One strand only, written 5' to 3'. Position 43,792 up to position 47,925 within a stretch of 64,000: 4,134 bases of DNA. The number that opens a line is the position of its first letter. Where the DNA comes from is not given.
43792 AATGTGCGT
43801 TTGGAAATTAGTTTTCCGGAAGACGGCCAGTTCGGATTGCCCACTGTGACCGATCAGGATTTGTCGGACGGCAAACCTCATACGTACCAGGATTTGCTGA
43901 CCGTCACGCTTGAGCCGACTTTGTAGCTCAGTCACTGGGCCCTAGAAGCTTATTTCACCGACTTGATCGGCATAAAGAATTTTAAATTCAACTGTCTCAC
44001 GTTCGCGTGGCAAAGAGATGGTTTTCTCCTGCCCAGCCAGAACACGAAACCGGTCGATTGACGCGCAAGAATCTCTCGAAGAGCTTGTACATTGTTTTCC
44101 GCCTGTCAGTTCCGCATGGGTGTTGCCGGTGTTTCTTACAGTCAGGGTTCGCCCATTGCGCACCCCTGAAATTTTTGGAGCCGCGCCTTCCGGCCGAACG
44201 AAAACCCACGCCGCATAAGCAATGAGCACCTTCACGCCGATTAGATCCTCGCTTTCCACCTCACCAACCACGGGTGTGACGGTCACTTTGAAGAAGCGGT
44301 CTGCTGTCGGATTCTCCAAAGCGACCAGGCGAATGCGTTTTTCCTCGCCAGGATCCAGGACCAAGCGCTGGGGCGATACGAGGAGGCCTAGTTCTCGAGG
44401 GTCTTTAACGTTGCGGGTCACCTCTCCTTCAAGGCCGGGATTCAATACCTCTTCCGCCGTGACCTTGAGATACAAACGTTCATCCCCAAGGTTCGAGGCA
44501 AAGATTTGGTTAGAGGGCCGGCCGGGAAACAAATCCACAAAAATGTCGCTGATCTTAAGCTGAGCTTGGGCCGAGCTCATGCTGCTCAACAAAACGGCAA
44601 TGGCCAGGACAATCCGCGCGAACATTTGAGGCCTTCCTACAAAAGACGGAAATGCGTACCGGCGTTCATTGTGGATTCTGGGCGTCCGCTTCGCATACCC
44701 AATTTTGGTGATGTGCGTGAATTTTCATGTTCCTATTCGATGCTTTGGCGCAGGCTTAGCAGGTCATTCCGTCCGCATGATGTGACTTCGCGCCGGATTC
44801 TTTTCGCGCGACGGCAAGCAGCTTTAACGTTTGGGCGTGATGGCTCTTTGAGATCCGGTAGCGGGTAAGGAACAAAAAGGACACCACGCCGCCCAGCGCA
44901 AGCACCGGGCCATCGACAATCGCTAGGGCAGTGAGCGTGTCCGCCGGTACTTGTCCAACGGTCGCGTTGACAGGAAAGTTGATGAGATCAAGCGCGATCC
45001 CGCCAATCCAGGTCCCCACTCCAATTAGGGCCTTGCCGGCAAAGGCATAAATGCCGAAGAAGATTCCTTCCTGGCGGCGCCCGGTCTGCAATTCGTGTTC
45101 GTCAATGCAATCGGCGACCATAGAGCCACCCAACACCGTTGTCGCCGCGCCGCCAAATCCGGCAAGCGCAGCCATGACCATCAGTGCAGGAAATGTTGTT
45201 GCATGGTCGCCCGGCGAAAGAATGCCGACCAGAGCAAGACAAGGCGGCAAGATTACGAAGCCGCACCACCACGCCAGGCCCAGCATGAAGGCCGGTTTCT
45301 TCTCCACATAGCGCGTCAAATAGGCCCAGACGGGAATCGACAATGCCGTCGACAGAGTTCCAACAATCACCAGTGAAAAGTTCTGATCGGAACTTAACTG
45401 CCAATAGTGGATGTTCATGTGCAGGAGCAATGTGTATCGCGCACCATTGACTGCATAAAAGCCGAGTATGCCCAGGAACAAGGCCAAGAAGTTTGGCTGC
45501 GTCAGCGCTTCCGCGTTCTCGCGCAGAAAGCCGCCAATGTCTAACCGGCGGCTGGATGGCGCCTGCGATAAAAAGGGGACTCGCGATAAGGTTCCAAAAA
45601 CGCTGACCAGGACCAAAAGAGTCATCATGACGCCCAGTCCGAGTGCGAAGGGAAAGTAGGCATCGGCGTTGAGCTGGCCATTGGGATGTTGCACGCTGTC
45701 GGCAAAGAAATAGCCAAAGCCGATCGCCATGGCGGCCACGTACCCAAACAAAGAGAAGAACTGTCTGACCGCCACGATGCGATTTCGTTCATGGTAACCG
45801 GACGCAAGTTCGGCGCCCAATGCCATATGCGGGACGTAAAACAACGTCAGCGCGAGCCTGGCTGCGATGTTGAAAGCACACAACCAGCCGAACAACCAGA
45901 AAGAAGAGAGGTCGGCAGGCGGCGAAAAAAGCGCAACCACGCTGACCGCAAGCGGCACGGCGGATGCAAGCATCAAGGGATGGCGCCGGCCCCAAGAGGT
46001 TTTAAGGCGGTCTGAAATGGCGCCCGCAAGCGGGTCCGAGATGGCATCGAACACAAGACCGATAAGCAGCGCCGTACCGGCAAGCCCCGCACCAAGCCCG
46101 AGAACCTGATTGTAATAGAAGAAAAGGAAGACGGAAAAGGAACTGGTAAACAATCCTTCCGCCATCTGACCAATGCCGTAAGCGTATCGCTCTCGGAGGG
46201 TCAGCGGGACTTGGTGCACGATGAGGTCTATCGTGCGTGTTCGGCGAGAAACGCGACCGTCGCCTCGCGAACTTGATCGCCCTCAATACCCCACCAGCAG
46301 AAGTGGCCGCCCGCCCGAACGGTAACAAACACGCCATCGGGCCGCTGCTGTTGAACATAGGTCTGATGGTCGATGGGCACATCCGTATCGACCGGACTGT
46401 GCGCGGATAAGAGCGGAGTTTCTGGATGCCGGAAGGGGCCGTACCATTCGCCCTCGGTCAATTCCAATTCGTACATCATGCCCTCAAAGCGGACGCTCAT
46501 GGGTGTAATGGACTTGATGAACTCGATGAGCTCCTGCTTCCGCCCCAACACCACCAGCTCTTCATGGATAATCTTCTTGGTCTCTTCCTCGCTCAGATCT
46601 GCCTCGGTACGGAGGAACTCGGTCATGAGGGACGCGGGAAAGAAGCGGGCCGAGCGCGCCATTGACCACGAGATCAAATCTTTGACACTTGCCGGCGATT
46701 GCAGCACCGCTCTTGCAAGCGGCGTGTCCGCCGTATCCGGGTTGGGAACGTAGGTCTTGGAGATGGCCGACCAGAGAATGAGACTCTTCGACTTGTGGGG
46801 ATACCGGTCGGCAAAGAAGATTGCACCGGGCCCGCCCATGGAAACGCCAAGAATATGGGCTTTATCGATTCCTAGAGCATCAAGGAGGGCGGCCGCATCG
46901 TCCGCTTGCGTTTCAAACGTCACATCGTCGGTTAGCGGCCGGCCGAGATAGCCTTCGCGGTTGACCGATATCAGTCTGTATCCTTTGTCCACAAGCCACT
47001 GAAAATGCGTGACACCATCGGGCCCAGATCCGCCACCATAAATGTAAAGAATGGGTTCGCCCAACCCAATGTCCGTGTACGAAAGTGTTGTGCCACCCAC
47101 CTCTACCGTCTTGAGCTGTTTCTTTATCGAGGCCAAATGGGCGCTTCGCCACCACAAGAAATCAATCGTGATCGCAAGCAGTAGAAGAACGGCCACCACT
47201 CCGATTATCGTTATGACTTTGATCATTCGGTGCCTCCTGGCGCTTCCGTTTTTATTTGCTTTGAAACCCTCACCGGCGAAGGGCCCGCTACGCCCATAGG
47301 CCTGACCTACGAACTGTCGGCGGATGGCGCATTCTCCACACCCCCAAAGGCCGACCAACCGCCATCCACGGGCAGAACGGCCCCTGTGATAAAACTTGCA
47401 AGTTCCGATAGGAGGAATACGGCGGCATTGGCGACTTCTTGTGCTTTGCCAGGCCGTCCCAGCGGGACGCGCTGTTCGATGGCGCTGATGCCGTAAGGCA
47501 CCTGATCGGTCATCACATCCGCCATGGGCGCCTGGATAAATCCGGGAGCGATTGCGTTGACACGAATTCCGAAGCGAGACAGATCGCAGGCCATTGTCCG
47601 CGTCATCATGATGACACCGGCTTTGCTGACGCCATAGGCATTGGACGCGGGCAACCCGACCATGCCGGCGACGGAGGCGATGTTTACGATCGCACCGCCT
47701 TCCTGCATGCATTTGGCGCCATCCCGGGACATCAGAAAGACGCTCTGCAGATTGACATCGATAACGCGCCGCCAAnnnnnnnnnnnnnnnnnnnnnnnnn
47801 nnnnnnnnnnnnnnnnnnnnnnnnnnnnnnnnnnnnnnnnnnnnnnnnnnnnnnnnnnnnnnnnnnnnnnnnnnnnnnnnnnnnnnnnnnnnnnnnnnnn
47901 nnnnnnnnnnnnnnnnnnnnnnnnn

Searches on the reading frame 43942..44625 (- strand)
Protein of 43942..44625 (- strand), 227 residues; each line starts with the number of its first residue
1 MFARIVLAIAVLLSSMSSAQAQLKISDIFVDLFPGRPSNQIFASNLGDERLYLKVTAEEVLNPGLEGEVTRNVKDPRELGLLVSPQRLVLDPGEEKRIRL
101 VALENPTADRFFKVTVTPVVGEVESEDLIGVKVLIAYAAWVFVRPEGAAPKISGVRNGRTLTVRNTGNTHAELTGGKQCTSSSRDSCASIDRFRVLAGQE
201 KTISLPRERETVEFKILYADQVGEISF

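Call 12: search_protein_families(library=pfam, proteins=[window:43942-44625:-], max_evalue=0.1)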
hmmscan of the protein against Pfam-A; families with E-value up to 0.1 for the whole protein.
window:43942-44625:- (227 aa): 2 families
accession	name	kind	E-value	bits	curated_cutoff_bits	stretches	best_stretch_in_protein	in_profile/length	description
PF22067.2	Cep192_D3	-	0.023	15.2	27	0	81-101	46-66/99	Cep192 domain 3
PF07997.16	DUF1694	-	0.042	14.4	25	1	49-85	32-68/117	Protein of unknown function (DUF1694)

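Call 56: search_protein_families(library=ncbifam, proteins=[window:43942-44625:-], max_evalue=0.1)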
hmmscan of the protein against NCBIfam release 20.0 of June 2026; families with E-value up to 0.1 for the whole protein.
window:43942-44625:- (227 aa): 1 family
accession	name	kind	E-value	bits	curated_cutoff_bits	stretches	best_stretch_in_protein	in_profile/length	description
NF011836.1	PRK15308.1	equivalog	3.4e-08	33.3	500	1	40-182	44-187/236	fimbrial chaperone TcfA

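Call 57: search_solved_structures(query=window:43942-44625:-, max_evalue=1)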
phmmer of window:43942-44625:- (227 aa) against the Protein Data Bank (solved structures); distinct sequences matched with E-value up to 1: 3.
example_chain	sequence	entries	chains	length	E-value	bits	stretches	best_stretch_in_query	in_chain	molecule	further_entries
4ncd_A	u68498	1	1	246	1.4e-08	37.8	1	13-187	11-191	Gram-negative pili assembly chaperone, N-terminal domain protein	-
6k73_A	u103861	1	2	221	2.5e-08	37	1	43-187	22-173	Colonization factor antigen I chaperone CfaA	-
4y2o_A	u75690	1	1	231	3.3e-08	36.6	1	44-187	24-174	CfA/I fimbrial subunit A (Colonization factor antigen subunit A putative chaperone)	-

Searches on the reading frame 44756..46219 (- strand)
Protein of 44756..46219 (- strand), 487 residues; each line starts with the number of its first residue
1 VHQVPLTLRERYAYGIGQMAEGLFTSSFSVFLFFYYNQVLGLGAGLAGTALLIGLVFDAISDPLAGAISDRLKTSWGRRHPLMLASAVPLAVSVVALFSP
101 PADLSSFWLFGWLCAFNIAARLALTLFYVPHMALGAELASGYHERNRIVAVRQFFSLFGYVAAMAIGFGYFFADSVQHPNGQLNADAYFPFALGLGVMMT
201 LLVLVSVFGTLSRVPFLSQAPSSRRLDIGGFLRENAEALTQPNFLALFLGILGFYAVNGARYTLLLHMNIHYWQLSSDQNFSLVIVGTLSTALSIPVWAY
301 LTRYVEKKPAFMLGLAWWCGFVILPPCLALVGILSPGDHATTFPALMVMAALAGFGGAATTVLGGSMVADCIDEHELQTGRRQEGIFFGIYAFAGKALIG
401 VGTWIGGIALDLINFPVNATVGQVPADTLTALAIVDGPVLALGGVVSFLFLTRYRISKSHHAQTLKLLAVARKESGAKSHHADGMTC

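Call 12: search_protein_families(library=pfam, proteins=[window:44756-46219:-], max_evalue=0.1)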
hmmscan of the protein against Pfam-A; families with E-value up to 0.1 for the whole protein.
window:44756-46219:- (487 aa): 3 families
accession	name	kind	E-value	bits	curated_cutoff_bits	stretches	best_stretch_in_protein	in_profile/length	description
PF13347.12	MFS_2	-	1.8e-80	271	27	1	14-457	2-426/427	MFS/sugar transport protein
PF07690.21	MFS_1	-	2.5e-16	60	33.4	2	16-282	3-235/347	Major Facilitator Superfamily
PF06695.16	Sm_multidrug_ex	-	0.094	13.7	30.7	0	361-432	48-119/121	Putative small multi-drug export protein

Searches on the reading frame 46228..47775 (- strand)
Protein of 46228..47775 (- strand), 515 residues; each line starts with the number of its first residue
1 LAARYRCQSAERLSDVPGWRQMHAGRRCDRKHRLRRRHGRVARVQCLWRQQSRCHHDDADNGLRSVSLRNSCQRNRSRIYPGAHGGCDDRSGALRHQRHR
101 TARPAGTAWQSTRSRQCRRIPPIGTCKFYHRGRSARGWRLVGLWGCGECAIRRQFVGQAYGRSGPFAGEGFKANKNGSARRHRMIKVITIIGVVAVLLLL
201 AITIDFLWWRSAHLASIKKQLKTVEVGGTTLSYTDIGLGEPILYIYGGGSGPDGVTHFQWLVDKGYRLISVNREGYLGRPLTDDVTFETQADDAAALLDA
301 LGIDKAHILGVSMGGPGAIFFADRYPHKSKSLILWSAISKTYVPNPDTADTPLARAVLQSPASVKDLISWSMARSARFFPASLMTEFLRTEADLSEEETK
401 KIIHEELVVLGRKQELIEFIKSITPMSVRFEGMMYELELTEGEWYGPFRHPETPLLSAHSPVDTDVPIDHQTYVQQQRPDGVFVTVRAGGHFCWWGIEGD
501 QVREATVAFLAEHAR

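Call 79: search_protein_families(library=pfam, proteins=[window:46228-47775:-], max_evalue=0.001)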
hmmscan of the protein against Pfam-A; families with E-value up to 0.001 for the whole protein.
window:46228-47775:- (515 aa): 2 families
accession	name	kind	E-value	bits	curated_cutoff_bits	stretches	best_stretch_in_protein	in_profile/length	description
PF00561.26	Abhydrolase_1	-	4.2e-12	46.7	25.8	1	241-343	2-103/245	alpha/beta hydrolase fold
PF12697.13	Abhydrolase_6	-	3.7e-10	41.3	26.3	1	255-494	17-206/217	Alpha/beta hydrolase family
